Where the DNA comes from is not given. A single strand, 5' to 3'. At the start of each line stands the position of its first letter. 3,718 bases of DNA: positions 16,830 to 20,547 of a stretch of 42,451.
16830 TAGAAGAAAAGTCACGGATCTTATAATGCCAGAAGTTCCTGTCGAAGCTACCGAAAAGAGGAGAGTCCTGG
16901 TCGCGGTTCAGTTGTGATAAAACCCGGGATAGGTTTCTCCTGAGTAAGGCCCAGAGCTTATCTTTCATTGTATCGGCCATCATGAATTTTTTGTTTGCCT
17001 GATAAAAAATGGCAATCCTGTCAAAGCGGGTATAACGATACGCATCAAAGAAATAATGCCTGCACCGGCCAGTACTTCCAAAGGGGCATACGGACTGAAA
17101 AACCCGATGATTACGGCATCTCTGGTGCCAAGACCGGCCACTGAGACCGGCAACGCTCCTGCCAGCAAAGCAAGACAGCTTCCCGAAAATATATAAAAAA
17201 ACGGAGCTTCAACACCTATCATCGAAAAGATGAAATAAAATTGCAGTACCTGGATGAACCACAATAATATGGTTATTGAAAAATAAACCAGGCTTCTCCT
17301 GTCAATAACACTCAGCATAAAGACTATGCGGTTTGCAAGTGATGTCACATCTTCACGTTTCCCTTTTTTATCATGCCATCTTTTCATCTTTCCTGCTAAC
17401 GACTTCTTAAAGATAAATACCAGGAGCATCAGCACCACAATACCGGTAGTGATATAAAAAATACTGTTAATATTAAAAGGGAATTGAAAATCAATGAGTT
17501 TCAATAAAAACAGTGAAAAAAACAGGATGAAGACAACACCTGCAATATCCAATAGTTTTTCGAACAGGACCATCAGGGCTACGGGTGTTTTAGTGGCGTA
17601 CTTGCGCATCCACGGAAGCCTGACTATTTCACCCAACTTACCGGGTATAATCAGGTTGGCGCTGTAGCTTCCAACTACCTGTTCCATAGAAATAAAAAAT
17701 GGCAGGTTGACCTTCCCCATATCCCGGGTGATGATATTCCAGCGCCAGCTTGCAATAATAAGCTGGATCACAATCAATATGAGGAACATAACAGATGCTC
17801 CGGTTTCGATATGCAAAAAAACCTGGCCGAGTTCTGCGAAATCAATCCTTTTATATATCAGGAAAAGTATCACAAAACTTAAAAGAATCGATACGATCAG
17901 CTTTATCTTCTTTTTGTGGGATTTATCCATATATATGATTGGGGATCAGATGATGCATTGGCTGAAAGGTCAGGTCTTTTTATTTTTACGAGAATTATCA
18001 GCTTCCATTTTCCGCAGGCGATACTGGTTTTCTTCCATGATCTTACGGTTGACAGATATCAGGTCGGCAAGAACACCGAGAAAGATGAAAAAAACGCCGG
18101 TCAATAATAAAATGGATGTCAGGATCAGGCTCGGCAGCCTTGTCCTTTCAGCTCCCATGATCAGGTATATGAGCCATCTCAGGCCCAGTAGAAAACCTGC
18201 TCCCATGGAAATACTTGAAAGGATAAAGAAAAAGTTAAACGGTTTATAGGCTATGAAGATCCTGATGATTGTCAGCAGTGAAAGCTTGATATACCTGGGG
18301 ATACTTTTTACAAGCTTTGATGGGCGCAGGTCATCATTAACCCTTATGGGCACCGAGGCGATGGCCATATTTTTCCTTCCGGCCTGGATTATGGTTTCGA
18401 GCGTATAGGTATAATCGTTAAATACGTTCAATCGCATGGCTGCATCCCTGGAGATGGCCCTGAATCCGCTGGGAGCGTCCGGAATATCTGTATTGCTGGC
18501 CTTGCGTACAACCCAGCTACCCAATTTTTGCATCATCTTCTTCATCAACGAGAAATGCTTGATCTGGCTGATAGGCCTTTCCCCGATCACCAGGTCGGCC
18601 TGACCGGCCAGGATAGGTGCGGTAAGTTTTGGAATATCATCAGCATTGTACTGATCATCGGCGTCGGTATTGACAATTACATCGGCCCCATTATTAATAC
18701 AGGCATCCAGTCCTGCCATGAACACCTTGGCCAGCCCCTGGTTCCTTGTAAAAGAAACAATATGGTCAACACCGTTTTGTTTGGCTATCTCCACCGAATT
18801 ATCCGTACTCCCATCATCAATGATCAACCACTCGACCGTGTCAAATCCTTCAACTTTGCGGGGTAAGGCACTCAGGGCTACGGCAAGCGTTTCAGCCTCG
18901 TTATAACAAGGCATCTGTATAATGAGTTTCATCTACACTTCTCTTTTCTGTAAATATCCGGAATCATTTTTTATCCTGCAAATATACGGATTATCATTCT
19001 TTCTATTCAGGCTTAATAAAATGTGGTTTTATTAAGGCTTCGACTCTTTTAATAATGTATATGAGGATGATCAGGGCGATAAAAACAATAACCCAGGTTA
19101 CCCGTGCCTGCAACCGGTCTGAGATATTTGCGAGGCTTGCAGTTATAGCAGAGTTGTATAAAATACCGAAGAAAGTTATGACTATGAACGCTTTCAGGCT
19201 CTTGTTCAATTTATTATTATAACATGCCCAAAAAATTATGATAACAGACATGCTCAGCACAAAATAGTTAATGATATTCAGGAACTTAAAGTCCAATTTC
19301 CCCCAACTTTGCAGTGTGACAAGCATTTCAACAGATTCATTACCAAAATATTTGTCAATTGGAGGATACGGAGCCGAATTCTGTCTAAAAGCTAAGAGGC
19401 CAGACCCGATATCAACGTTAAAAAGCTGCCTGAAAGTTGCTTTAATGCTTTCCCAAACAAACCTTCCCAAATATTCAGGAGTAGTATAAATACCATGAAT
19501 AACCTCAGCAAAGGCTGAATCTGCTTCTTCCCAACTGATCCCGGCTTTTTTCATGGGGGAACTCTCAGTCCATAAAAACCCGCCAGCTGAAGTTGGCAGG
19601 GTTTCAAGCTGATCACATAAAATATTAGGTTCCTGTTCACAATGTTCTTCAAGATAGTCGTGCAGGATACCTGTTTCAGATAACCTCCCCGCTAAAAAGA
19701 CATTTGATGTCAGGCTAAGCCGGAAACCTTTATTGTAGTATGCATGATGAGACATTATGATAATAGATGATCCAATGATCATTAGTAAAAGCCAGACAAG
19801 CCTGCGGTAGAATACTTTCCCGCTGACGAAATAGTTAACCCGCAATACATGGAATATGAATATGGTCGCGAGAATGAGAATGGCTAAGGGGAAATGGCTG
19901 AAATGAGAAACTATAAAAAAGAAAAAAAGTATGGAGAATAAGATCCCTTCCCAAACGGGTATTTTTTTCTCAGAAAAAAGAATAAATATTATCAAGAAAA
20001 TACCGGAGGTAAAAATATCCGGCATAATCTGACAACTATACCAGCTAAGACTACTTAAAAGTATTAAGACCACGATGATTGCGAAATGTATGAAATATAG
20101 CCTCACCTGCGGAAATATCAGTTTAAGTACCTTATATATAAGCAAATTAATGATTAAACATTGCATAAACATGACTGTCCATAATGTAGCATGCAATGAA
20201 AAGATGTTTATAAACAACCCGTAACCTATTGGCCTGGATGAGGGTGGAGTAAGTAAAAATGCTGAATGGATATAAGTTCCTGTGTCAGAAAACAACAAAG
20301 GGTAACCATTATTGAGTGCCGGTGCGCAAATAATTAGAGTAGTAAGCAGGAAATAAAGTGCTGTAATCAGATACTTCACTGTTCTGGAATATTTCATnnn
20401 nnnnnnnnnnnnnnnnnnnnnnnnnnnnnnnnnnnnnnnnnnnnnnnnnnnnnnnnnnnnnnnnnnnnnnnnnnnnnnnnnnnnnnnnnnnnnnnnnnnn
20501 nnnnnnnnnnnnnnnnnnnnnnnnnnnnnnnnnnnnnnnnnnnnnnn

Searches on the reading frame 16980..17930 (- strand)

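Call 7: search_protein_families(library=pfam, proteins=[window:16980-17930:-])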
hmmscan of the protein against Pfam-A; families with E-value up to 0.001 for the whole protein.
window:16980-17930:- (316 aa): 1 family
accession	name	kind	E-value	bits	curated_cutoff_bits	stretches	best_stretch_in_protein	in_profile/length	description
PF03706.18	LPG_synthase_TM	-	1.3e-34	120.5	33.4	1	12-304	2-301/302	Lysylphosphatidylglycerol synthase TM region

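Call 49: search_protein_families(library=ncbifam, proteins=[window:16980-17930:-], max_evalue=0.001)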
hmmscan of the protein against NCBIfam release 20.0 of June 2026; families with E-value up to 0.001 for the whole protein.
window:16980-17930:- (316 aa): 1 family
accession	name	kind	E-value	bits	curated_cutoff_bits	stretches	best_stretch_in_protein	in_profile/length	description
TIGR00374.1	TIGR00374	subfamily_domain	1.5e-18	67.3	43.2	1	15-288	1-288/323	flippase-like domain-containing protein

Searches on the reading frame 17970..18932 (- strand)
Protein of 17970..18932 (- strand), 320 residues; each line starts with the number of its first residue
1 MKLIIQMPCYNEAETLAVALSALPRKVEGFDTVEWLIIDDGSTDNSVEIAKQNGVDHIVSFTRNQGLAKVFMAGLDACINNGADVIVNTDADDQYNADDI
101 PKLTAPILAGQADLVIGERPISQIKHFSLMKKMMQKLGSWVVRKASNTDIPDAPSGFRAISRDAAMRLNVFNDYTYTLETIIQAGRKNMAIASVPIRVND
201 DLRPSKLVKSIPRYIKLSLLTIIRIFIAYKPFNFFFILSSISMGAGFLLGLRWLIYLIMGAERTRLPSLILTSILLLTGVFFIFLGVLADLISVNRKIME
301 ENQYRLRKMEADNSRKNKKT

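Call 7: search_protein_families(library=pfam, proteins=[window:17970-18932:-])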
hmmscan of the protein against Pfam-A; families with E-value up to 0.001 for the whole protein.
window:17970-18932:- (320 aa): 1 family
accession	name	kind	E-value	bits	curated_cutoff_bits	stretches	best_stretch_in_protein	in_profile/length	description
PF00535.33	Glycos_transf_2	-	2e-23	83.6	23.3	1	7-165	4-164/168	Glycosyl transferase family 2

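Call 49: search_protein_families(library=ncbifam, proteins=[window:17970-18932:-], max_evalue=0.001)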
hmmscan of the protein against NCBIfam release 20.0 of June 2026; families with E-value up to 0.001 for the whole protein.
window:17970-18932:- (320 aa): 12 families
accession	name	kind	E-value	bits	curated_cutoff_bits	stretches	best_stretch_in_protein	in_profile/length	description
TIGR04182.1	glyco_TIGR04182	equivalog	4.7e-29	101.7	325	1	4-299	3-290/293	S-layer glycoprotein N-glycosyltransferase AglJ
NF058614.1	PPMAGASynPpgS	equivalog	9.3e-18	64.5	370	1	5-197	4-195/226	polyprenyl-phospho-N-acetylgalactosaminyl synthase PpgS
NF007986.1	PRK10714.1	equivalog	4e-15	55.6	529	1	3-293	8-294/316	undecaprenyl-phosphate 4-deoxy-4-formamido-L-arabinose transferase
NF047588.1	GlcsyltransPgfSStrep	equivalog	6.5e-14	51.9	500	1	1-293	1-288/308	glycosyltransferase PgfS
NF041391.1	DPhHxTase_Halo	equivalog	1.3e-12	47.2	375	1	7-203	1-188/213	dolichyl-phosphate hexose transferase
NF007482.0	PRK10073.1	equivalog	7.6e-07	28.4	423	1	2-98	7-101/334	glycosyltransferase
TIGR03937.1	PgaC_IcaA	equivalog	1.1e-06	27.9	422.3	1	5-92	49-135/407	poly-beta-1,6-N-acetyl-D-glucosamine synthase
NF041875.1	EPS_EpsD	equivalog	2e-05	24.2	370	1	6-117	4-114/325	exopolysaccharide biosynthesis glycosyltransferase EpsD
TIGR04283.1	glyco_like_mftF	equivalog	2.5e-05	24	182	1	7-60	5-56/221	TIGR04283 family arsenosugar biosynthesis glycosyltransferase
NF053739.1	GlytfEpsEBac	equivalog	8.5e-05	21.7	450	1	2-94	2-94/265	glycosyltransferase EpsE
NF010496.0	PRK13915.1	equivalog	0.00012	21.3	262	1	5-111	35-147/307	glucosyl-3-phosphoglycerate synthase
TIGR01556.1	rhamnosyltran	subfamily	0.00038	19.7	200.55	1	34-96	23-87/281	rhamnosyltransferase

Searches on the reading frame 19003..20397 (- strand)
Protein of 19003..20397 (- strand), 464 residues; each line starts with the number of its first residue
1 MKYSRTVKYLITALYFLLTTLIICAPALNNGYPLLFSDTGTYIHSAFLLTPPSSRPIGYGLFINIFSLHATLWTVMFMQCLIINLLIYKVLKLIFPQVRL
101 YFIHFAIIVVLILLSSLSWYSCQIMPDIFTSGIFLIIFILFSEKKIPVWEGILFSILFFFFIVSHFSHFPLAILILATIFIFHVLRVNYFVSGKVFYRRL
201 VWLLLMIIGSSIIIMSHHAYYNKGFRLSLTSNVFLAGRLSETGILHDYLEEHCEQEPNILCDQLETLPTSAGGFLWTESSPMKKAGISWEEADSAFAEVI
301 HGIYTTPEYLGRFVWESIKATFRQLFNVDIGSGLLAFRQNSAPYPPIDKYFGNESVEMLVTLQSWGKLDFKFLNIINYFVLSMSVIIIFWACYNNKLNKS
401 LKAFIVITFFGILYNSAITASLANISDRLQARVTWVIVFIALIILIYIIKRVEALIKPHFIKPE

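Call 7: search_protein_families(library=pfam, proteins=[window:19003-20397:-])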
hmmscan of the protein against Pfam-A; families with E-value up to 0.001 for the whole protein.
window:19003-20397:- (464 aa): 0 families

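Call 9: find_encoding_contigs(protein=window:19003-20397:-, flank=3000, max_places=10)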
Protein window:19003-20397:- (464 aa): 3 contigs read that carry it; 2 places shown.
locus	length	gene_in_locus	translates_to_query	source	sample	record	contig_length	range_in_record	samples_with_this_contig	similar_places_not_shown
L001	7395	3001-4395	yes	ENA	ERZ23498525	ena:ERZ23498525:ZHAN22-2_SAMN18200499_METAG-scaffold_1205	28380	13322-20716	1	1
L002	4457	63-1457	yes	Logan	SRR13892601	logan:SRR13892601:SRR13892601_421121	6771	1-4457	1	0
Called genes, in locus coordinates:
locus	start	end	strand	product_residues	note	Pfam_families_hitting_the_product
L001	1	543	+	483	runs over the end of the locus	-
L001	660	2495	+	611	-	-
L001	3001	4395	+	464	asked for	-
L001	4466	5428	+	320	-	PF00535:Glycos_transf_2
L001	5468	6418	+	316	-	PF03706:LPG_synthase_TM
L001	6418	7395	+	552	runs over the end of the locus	-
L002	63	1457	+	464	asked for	-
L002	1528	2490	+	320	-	PF00535:Glycos_transf_2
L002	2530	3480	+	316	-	PF03706:LPG_synthase_TM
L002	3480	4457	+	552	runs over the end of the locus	-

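Call 30: find_homologous_proteins(query=window:19003-20397:-, max_evalue=1e-10)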
Query window:19003-20397:- (464 aa): 52 proteins with E <= 1e-10 among 8000 candidates.
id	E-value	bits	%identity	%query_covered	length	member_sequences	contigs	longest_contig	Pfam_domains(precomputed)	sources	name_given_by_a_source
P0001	0.0e+0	1023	100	100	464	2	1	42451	-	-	-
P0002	5.0e-209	713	91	76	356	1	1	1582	-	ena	-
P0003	4.6e-200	684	67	97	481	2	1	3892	-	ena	-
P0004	1.3e-166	573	59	96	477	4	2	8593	-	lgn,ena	-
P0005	2.3e-162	559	56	97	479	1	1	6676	-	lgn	-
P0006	3.8e-125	437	48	96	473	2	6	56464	-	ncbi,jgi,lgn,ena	-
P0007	1.7e-113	398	47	95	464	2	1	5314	-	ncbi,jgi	jgi:hypothetical protein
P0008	1.7e-109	385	42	97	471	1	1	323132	-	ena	-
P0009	2.0e-109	385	49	81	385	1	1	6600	-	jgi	jgi:hypothetical protein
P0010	7.5e-92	327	38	97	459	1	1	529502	-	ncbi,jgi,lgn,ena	jgi:hypothetical protein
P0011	9.9e-90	320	39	95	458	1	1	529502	-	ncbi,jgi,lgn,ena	jgi:hypothetical protein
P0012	2.3e-82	295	46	73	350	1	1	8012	-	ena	-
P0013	9.6e-82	293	38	94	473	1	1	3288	-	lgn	-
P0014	1.2e-81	293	38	94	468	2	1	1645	-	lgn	-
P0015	6.6e-81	291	38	98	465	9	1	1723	-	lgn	-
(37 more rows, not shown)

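Call 31: find_encoding_contigs(protein=P0002, flank=3000)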
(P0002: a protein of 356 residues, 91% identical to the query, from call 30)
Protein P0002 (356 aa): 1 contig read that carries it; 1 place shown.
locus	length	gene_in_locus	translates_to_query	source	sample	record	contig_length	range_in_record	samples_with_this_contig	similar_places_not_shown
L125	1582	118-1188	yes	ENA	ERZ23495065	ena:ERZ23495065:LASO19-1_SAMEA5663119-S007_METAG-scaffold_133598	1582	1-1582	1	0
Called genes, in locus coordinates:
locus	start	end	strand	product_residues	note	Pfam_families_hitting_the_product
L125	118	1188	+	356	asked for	-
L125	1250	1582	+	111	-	?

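Call 32: find_encoding_contigs(protein=P0003, flank=3000)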
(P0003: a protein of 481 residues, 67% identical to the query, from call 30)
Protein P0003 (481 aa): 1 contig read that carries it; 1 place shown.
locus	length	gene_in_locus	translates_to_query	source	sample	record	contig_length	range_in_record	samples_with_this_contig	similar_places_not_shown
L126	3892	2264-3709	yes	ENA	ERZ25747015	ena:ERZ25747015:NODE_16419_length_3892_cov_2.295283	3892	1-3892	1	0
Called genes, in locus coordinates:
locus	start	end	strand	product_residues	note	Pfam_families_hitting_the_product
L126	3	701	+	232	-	?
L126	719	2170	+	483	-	-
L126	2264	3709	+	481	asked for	-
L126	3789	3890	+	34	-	?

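Call 33: find_encoding_contigs(protein=P0004, flank=4000)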
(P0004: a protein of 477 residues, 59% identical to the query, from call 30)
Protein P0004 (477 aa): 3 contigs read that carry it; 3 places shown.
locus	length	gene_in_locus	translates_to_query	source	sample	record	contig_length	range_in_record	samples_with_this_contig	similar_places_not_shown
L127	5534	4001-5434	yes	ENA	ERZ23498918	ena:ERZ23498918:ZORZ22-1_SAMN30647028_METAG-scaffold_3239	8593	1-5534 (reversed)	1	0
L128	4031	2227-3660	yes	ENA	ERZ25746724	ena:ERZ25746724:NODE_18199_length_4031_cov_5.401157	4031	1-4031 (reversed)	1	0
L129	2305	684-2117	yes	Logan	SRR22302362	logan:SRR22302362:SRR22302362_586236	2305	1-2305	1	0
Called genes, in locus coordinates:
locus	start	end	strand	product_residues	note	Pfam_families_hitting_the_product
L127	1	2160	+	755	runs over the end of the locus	PF00912:Transgly, PF28500:PBP_middle, PF00905:Transpeptidase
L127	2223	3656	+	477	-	-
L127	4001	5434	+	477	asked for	-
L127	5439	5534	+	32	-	?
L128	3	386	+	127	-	?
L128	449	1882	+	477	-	-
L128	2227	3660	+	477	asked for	-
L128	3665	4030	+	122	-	?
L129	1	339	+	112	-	?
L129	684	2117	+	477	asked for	-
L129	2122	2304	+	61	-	?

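Call 49: search_protein_families(library=ncbifam, proteins=[window:19003-20397:-], max_evalue=0.001)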
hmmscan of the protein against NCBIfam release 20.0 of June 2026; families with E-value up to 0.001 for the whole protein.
window:19003-20397:- (464 aa): 0 families
